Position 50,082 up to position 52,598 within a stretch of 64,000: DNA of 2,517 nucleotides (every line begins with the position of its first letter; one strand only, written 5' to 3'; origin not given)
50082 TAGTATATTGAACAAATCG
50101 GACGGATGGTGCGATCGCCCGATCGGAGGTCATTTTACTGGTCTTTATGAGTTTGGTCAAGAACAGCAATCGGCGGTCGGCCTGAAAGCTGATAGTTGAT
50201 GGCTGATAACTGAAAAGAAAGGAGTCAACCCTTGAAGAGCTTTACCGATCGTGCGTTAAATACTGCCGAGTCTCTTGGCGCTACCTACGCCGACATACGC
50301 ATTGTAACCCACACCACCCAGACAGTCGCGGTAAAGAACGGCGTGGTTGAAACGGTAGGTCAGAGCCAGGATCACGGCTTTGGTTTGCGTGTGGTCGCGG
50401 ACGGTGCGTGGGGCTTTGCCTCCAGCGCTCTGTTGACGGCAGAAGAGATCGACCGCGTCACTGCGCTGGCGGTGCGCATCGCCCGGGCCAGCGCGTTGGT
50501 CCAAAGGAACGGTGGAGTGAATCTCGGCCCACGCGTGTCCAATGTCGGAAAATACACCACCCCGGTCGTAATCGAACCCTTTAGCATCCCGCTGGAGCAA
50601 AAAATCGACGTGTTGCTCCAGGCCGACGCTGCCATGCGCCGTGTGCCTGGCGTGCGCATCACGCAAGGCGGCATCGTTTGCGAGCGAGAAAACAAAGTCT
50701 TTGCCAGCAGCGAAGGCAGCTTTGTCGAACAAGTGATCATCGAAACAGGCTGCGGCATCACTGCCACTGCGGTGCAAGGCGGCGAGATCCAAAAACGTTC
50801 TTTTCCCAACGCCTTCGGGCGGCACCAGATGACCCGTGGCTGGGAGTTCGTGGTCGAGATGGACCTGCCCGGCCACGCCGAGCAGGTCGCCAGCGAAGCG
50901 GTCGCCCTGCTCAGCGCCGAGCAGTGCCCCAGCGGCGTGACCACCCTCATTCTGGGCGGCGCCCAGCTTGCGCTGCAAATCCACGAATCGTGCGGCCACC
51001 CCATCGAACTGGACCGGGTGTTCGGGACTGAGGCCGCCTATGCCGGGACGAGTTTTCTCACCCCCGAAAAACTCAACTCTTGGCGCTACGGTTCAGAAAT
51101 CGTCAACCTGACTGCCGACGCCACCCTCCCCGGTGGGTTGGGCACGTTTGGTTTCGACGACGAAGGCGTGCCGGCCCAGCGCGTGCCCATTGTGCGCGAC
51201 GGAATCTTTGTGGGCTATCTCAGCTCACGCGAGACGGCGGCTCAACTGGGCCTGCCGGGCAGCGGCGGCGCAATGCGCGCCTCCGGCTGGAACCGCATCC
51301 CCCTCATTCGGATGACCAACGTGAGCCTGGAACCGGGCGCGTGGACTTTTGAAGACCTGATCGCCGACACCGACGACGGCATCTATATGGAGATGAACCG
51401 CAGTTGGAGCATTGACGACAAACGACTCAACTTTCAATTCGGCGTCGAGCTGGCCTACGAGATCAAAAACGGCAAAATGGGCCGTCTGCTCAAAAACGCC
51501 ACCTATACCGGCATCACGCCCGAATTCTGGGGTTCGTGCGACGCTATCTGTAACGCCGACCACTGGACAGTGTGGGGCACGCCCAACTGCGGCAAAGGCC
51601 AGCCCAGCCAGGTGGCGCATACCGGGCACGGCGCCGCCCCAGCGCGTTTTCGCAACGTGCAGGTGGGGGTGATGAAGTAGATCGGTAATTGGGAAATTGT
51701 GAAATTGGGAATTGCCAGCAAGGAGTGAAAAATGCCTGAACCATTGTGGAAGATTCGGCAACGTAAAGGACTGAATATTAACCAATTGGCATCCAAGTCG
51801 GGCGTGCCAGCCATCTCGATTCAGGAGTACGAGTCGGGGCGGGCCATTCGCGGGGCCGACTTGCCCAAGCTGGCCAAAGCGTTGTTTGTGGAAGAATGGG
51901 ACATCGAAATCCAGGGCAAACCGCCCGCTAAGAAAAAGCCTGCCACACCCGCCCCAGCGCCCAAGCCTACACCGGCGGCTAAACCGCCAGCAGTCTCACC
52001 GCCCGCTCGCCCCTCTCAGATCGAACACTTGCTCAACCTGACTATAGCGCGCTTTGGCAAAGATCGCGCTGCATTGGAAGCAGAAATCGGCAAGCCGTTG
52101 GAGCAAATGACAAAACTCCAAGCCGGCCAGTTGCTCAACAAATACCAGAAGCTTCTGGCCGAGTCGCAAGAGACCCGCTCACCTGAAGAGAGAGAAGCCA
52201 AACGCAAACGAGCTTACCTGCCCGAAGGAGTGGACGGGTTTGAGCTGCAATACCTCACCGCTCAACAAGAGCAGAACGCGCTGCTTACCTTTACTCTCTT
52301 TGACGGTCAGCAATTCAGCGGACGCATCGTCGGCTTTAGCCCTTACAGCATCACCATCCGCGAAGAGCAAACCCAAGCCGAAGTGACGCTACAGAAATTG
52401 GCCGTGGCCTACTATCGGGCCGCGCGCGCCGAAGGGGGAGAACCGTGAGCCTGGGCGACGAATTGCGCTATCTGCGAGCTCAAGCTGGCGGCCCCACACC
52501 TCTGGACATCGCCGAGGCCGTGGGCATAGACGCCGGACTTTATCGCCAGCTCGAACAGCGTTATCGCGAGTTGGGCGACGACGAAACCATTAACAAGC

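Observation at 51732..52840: Two tandem HTH/Hfq-like fusion genes inserted between tldD and pmbA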

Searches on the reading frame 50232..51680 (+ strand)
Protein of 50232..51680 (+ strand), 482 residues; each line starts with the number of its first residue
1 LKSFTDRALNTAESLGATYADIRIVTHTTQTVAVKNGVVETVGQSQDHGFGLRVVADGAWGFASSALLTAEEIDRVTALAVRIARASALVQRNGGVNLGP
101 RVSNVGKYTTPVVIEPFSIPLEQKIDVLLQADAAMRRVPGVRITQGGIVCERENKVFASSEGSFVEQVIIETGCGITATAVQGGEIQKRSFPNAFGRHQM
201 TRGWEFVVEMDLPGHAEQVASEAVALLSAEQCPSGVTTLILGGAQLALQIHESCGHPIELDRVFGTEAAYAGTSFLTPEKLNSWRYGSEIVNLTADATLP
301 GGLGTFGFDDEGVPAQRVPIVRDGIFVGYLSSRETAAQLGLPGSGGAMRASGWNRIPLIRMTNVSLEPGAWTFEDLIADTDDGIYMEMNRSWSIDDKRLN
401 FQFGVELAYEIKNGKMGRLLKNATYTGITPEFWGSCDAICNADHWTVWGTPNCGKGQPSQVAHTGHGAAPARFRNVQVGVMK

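Call 3: search_protein_families(library=pfam, proteins=[window:50232-51680:+], max_evalue=1)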
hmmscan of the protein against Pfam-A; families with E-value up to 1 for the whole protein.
window:50232-51680:+ (482 aa): 3 families
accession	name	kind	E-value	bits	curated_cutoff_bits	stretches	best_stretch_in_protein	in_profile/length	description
PF19289.4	PmbA_TldD_3rd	-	1.1e-41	142.9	22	1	239-452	6-203/220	PmbA/TldA metallopeptidase C-terminal domain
PF01523.21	PmbA_TldD_1st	-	1.3e-15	57.7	20.9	1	20-84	1-65/65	PmbA/TldA metallopeptidase domain 1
PF19290.4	PmbA_TldD_2nd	-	1.7e-14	54.6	20.9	1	115-227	2-109/109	PmbA/TldA metallopeptidase central domain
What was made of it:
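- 50232..51680 (+): tldD-type metalloprotease gene (482 aa) with a HESCGH (HExxxH) motif. All three PmbA_TldD Pfam domains match (E 1e-41, 1e-15 and 2e-14; call 3).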

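Call 4: search_protein_families(library=ncbifam, proteins=[window:50232-51680:+], max_evalue=1)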
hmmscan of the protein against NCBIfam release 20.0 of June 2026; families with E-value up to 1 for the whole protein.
window:50232-51680:+ (482 aa): 4 families
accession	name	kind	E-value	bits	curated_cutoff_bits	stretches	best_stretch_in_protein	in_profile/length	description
NF040952.1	Arch_mtprotase_TldD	equivalog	1.2e-44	152.9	635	1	8-479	3-443/443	zinc metalloprotease TldD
NF008006.0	PRK10735.1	equivalog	1.5e-28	99.5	513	1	18-457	34-458/481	metalloprotease TldD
NF008268.0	PRK11040.1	equivalog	5.8e-09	35.1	438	1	8-353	21-347/446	metalloprotease PmbA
NF008681.0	PRK11700.1-4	equivalog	0.11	11.8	231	1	196-230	103-136/188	VOC family protein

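Call 65: search_protein_families(library=padloc, proteins=[window:50232-51680:+], max_evalue=0.01)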
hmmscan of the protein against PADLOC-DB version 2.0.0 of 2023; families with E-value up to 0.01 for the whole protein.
window:50232-51680:+ (482 aa): 0 families

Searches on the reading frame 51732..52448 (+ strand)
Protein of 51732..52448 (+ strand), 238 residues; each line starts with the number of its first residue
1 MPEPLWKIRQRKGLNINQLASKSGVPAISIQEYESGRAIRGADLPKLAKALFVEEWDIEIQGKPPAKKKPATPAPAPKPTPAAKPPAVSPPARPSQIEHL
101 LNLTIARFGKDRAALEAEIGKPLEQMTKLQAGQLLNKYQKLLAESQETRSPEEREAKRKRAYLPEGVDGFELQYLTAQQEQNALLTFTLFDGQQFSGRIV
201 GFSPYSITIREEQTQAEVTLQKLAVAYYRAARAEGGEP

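Call 3: search_protein_families(library=pfam, proteins=[window:51732-52448:+], max_evalue=1)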
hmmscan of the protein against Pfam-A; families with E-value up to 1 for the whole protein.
window:51732-52448:+ (238 aa): 6 families
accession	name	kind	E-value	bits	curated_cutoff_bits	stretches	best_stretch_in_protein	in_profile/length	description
PF01381.28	HTH_3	-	5.4e-08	33.2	23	1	7-54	3-51/55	Helix-turn-helix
PF13560.12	HTH_31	-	0.0012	19.5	27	1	9-51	10-54/64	Helix-turn-helix domain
PF13443.12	HTH_26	-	0.0032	18.1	22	1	5-51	2-50/63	Cro/C1-type HTH DNA-binding domain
PF17209.9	Hfq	-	0.004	17.2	27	1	174-215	5-46/64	Hfq protein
PF21979.2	Hfq_1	-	0.23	12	27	1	184-229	16-60/61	Hfq related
PF19720.4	DUF6214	-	0.26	11.8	26.6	0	112-180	58-116/155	Family of unknown function (DUF6214)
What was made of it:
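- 51732..51911 (+): Gene A, residues 1-60: XRE-type helix-turn-helix domain. HTH_3 33.2 bits, above the cutoff of 23 (call 3).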

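Call 4: search_protein_families(library=ncbifam, proteins=[window:51732-52448:+], max_evalue=1)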
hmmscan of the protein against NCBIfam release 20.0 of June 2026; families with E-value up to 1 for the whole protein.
window:51732-52448:+ (238 aa): 6 families
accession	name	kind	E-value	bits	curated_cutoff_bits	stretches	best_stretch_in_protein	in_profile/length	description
NF041951.1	phage_RstR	subfamily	0.0019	18.5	80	1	3-53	5-56/108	RstR family transcriptional repressor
TIGR03830.1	CxxCG_CxxCG_HTH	subfamily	0.017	14.9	61.8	1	5-47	70-112/127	type II TA system antitoxin MqsA family protein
TIGR02383.1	Hfq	equivalog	0.028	14.3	61.7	1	173-215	6-48/61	RNA chaperone Hfq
NF047948.1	male_kill_WMK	equivalog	0.052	13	300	1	9-58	171-221/300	WO male-killing family protein Wmk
NF007481.0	PRK10072.1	equivalog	0.053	14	110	1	7-38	40-71/96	HTH-type transcriptional regulator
NF003162.0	PRK04140.1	equivalog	0.075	12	263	1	5-38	131-164/317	transcriptional regulator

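Call 5: find_homologous_proteins(query=window:51732-52448:+)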
Query window:51732-52448:+ (238 aa): 365 proteins with E <= 0.001 among 2705 candidates; the best 120 are listed.
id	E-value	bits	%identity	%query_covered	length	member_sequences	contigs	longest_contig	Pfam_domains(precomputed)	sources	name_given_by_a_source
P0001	3.0e-148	510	100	100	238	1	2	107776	PF01381.29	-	-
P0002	5.0e-96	339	65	98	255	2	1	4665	PF01381.29,PF13560.13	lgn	-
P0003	2.7e-94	333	67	99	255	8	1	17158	PF01381.29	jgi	jgi:transcriptional regulator with XRE-family HTH domain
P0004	5.3e-94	332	67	98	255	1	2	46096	PF01381.29,PF13560.13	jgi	jgi:transcriptional regulator with XRE-family HTH domain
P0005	1.3e-93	331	67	97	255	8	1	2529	PF01381.29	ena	-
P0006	2.8e-93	330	65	97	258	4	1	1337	PF01381.29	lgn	-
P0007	5.6e-93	329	70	96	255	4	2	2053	PF01381.29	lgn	-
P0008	7.2e-93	328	66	100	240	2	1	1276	-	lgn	-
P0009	2.0e-92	327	68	97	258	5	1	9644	PF01381.29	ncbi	-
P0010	4.0e-92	326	64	99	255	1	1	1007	PF01381.29,PF13560.13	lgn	-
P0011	5.2e-92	326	67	97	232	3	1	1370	PF01381.29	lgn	-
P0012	1.0e-91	325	63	100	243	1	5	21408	PF01381.29,PF13560.13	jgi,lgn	jgi:transcriptional regulator with XRE-family HTH domain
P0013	3.7e-91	323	63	100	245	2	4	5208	PF01381.29,PF13560.13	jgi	jgi:transcriptional regulator with XRE-family HTH domain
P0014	1.1e-90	321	65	98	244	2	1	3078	PF01381.29,PF13560.13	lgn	-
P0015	1.4e-90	321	63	100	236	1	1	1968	PF01381.29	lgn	-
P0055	7.5e-71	256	58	58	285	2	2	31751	PF01381.29,PF13560.13,PF13443.13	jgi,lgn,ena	-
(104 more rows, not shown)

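Call 20: predict_structure(alignment_id=A2)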
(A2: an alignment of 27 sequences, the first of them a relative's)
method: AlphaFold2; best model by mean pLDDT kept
length: 238 residues; sequences in the alignment: 27
mean_pLDDT: 83.9   pTM: 0.33
mean pLDDT of the five models: 83.9, 83.3, 82.8, 82.4, 82.4
residues with pLDDT >= 90: 147; 70-90: 44; 50-70: 31; < 50: 16
segments of 3 or more residues with pLDDT < 50: 153-159, 161-163, 235-238
pLDDT, mean of each block of 10 residues (from residue 1): 93 96 96 91 95 94 74 53 70 92 92 91 91 91 75 47 59 92 94 95 93 93 90 54
secondary structure, 60 per line:
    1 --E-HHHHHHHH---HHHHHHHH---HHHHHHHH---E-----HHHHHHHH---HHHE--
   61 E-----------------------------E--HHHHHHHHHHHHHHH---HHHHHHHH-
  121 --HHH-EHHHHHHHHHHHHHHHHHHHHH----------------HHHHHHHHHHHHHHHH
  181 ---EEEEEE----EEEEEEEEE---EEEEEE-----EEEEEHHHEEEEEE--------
elements in order: H5-12 H16-23 H27-34 H44-51 H94-108 H112-119 H128-148 H165-180 E184-189 E194-202 E206-211 E217-221 E225-230
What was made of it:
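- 51732..51911 (+): AF2 shows helices at 5-12, 16-23, 27-34 and 44-51 with pLDDT >90 (call 20).
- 51912..52007 (+): Gene A, residues 61-92: disordered Pro/Ala/Lys-rich tether. Its length varies between species, with up to about 70 extra residues. pLDDT 53-74 (call 20).
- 52008..52175 (+): Gene A, residues 93-148: three-helix module with conserved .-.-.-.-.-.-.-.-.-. and G-K-P-L motifs. No known relative. It is duplicated in homologue P0055. AF2 helices at 94-108, 112-119 and 128-148 with pLDDT about 91 (call 20).
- A has a long disordered linker that could be a cleavage site (call 20).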

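Call 24: fold_search(model_id=the predicted structure, library=pdb)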
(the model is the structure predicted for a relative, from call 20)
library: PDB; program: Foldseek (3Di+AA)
matches with E <= 10: 1517; with E <= 0.001: 111
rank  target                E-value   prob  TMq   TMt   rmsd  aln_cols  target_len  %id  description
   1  4noy_C                2.0e-05  1.00  0.27  0.84   5.0        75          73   23  Crystal structure of Listeria monocytogenes Hfq F43W (released 2014-09-10)
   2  4nl2_F                2.1e-05  1.00  0.26  0.79   4.8        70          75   23  Crystal Structure of Listeria monocytogenes Hfq (released 2014-09-10)
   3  4noy_A                2.7e-05  1.00  0.26  0.82   2.7        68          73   24  Crystal structure of Listeria monocytogenes Hfq F43W (released 2014-09-10)
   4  4nl2_C                3.4e-05  1.00  0.26  0.81   4.8        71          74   22  Crystal Structure of Listeria monocytogenes Hfq (released 2014-09-10)
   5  4noy_F                4.1e-05  1.00  0.26  0.79   4.8        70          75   23  Crystal structure of Listeria monocytogenes Hfq F43W (released 2014-09-10)
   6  4nl2_A                5.2e-05  1.00  0.27  0.83   4.8        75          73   21  Crystal Structure of Listeria monocytogenes Hfq (released 2014-09-10)
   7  1kq2_H                6.6e-05  1.00  0.25  0.91   1.1        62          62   16  Crystal Structure of an Hfq-RNA Complex (released 2002-07-05)
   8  4noy_E                8.8e-05  1.00  0.25  0.82   0.7        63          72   24  Crystal structure of Listeria monocytogenes Hfq F43W (released 2014-09-10)
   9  4nl3_B                9.4e-05  1.00  0.25  0.82   0.7        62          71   24  Crystal Structure of Listeria monocytogenes Hfq in complex with U6 RNA (released 2014-09-10)
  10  4noy_B                9.4e-05  1.00  0.26  0.84   1.1        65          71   25  Crystal structure of Listeria monocytogenes Hfq F43W (released 2014-09-10)
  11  4noy_D                1.3e-04  1.00  0.25  0.85   0.7        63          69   24  Crystal structure of Listeria monocytogenes Hfq F43W (released 2014-09-10)
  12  6gwk_M                1.3e-04  1.00  0.25  0.88   0.9        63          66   17  The crystal structure of Hfq from Caulobacter crescentus (released 2019-05-22)
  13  1kq2_B                1.3e-04  1.00  0.25  0.94   0.9        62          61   16  Crystal Structure of an Hfq-RNA Complex (released 2002-07-05)
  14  4nl2_B                1.3e-04  1.00  0.26  0.83   2.8        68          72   24  Crystal Structure of Listeria monocytogenes Hfq (released 2014-09-10)
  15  4nl3_A                1.6e-04  1.00  0.26  0.82   4.2        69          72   22  Crystal Structure of Listeria monocytogenes Hfq in complex with U6 RNA (released 2014-09-10)
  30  3rer_F                3.3e-04  1.00  0.25  0.94   0.9        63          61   16  Crystal structure of E. coli Hfq in complex with AU6A RNA and ADP (released 2011-10-19)
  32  3rer_A                3.3e-04  1.00  0.24  0.94   0.9        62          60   16  Crystal structure of E. coli Hfq in complex with AU6A RNA and ADP (released 2011-10-19)
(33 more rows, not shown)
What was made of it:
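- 52209..52424 (+): Gene A, residues 160-231: largely invariant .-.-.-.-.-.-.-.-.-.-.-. lead-in followed by an Hfq-fold Sm domain (helix 165-180 plus five strands). Foldseek top 50 are all Hfq, for example E. coli 3rer at TM 0.94 and rmsd 0.9 Å over 62 residues (call 24).
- Closest known: Canonical bacterial Hfq. Same: Same fold to about 1 Å rmsd for A's C-terminus (call 24).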

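Call 32: search_solved_structures(query=A2, max_evalue=1, show_alignments=5)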
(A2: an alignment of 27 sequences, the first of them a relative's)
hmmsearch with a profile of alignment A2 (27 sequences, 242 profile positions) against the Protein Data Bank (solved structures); distinct sequences matched with E-value up to 1: 52.
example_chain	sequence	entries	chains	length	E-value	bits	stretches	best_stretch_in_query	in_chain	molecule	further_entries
1sq8_A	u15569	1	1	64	0.00071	22.9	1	1-55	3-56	dh434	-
2b5a_A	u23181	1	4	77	0.00077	22.7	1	4-54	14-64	C.BclI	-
3f51_A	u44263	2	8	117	0.00085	22.6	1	4-67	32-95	Clp gene regulator (ClgR)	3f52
1y7y_A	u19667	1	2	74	0.0011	22.3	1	3-58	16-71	C.AhdI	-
28tn_A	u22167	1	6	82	0.0011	22.2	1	3-60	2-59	lambda repressor-like protein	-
3kxa_A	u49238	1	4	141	0.0016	21.7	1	4-61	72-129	Putative uncharacterized protein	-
9iaq_A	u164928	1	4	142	0.0025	21.1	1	2-53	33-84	HTH cro/C1-type domain-containing protein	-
7t5u_A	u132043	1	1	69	0.0029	20.9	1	2-54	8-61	Helix-turn-helix domain-containing protein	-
6jq1_A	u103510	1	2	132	0.0058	19.9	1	3-58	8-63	Transcriptional regulator, XRE family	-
8bny_A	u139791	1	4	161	0.0059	19.8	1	4-69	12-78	Immunity repressor protein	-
8ezt_A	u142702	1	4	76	0.011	19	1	7-63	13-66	HipB(Lp)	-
1per_L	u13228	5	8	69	0.015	18.5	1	9-60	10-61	PROTEIN (434 REPRESSOR) | 434 REPRESSOR | REPRESSOR PROTEIN CI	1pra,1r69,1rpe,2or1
9xz9_A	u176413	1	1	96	0.021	18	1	1-58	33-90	Quorum sensing controller protein QseC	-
9sf2_A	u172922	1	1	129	0.022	18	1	4-55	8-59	Transcriptional regulator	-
6rnz_A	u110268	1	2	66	0.023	17.9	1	3-58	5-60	HTH-type transcriptional regulator DdrOC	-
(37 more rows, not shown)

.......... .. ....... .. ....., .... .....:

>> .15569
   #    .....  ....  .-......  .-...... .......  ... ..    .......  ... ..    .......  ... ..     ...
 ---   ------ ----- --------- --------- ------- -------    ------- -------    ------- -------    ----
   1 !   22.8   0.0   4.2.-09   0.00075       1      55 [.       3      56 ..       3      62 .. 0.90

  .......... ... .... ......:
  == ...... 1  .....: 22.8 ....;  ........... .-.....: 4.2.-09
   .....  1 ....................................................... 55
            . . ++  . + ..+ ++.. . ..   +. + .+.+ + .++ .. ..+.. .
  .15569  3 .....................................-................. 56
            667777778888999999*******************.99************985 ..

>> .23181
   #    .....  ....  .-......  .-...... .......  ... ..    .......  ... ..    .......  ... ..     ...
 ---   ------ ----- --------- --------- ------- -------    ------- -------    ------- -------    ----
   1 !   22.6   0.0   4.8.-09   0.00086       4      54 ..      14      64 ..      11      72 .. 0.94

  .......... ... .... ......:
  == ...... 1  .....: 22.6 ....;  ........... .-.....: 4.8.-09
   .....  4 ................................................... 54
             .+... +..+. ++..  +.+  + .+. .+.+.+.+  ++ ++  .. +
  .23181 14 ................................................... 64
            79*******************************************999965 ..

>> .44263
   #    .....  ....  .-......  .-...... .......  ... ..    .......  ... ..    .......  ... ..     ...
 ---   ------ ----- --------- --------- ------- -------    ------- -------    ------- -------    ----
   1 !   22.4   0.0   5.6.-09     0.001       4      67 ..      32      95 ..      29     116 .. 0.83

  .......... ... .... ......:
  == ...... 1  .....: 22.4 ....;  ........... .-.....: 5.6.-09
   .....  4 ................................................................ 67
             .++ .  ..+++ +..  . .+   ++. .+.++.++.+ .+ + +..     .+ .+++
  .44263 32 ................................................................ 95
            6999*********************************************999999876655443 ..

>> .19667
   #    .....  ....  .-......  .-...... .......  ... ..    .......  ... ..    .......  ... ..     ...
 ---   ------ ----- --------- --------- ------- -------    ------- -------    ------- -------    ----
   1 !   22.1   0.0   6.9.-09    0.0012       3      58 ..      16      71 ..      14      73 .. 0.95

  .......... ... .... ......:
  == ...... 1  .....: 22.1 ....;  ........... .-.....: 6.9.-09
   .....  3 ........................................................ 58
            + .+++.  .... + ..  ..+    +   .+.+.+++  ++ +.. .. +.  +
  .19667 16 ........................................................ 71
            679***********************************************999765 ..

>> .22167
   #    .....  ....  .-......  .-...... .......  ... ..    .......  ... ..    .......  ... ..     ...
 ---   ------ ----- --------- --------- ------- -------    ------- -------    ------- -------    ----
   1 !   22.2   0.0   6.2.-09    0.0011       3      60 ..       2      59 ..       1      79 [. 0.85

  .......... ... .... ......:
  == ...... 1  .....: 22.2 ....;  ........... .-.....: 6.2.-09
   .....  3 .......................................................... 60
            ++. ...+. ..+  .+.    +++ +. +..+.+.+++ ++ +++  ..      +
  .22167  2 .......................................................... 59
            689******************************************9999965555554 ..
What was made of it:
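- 51732..51911 (+): The family profile matches a 434-repressor-derived protein (dh434), C.BclI, ClgR and DdrO (call 32).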

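Call 65: search_protein_families(library=padloc, proteins=[window:51732-52448:+], max_evalue=0.01)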
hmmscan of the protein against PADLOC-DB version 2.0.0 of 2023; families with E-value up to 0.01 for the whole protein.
window:51732-52448:+ (238 aa): 3 families
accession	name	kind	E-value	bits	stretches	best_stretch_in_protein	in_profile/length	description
PDLC03949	RmrA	-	1.5e-05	22.1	1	8-53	10-56/363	-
PDLC02926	HTH_VI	-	0.0054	15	0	5-38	6-39/92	-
PDLC04142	capH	-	0.0066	15.5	0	7-50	13-57/103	capH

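Call 66: search_protein_families(library=phrogs, proteins=[window:51732-52448:+], max_evalue=0.01)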
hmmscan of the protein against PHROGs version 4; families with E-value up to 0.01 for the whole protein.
window:51732-52448:+ (238 aa): 3 families
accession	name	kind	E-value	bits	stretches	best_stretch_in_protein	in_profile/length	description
phrog_8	-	transcription regulation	1.3e-06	29.1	1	9-155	166-276/346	transcriptional regulator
phrog_3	-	transcription regulation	1.6e-05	25.9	1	2-131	90-205/430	transcriptional repressor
phrog_2439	-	transcription regulation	0.0019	18.1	1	2-54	9-62/367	transcriptional regulator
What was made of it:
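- On Anti-phage defence, toxin-antitoxin or phage modules: PADLOC and PHROGs give only HTH-region matches (calls 65, 66).
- PADLOC and PHROGs give no hits beyond generic HTH matches (calls 65, 66).
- Tried and rejected: Rejected (calls 65, 66).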
